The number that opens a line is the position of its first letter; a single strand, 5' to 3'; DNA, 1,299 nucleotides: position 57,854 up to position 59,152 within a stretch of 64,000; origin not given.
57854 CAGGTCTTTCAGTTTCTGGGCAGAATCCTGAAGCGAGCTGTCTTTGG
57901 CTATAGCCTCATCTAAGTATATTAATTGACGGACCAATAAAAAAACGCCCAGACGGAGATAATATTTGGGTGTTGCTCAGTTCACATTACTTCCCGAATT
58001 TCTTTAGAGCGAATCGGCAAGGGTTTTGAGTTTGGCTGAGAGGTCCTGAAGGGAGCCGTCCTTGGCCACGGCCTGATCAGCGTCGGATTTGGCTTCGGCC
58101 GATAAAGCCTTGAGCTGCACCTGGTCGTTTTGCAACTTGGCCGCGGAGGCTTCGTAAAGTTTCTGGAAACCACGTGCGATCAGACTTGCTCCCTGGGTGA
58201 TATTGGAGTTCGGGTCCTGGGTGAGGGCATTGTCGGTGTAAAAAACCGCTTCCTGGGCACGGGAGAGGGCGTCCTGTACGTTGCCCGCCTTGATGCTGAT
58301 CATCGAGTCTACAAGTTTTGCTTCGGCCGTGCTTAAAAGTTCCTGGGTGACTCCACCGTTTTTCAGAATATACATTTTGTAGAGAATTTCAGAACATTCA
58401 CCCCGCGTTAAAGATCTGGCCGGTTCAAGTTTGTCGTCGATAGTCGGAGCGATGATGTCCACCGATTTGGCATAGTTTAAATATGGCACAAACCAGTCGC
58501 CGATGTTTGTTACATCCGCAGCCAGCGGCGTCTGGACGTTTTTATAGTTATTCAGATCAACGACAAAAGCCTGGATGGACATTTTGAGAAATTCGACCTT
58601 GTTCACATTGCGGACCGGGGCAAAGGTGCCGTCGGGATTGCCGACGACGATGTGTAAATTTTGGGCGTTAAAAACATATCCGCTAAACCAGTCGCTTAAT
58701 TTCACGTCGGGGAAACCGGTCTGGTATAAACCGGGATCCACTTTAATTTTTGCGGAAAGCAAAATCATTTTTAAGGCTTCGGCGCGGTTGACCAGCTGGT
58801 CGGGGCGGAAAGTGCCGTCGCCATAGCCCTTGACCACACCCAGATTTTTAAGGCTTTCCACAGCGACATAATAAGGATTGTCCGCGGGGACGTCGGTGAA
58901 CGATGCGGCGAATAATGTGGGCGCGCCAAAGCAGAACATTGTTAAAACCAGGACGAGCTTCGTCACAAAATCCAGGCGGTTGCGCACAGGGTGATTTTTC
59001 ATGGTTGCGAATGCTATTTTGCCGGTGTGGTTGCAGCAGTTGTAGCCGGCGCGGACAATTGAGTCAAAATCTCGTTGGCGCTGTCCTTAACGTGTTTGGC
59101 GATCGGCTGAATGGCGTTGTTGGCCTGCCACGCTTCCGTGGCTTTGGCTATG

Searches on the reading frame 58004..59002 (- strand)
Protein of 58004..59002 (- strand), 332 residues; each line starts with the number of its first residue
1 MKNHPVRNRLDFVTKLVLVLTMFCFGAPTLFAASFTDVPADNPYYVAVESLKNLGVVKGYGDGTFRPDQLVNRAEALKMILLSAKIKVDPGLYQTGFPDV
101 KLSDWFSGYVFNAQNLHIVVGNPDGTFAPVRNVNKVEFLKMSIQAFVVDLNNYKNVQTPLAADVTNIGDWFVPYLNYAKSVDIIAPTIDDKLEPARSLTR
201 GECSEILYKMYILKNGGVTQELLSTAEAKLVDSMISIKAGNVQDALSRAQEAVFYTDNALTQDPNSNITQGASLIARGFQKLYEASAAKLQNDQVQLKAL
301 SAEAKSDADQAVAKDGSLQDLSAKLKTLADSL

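Call 61: search_protein_families(library=pfam, proteins=[window:58004-59002:-], max_evalue=0.0001)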
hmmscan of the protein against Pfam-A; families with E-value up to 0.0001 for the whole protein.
window:58004-59002:- (332 aa): 1 family
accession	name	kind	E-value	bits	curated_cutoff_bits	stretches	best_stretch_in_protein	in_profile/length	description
PF00395.25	SLH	-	1.1e-22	80.2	20.8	1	34-76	1-43/44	S-layer homology domain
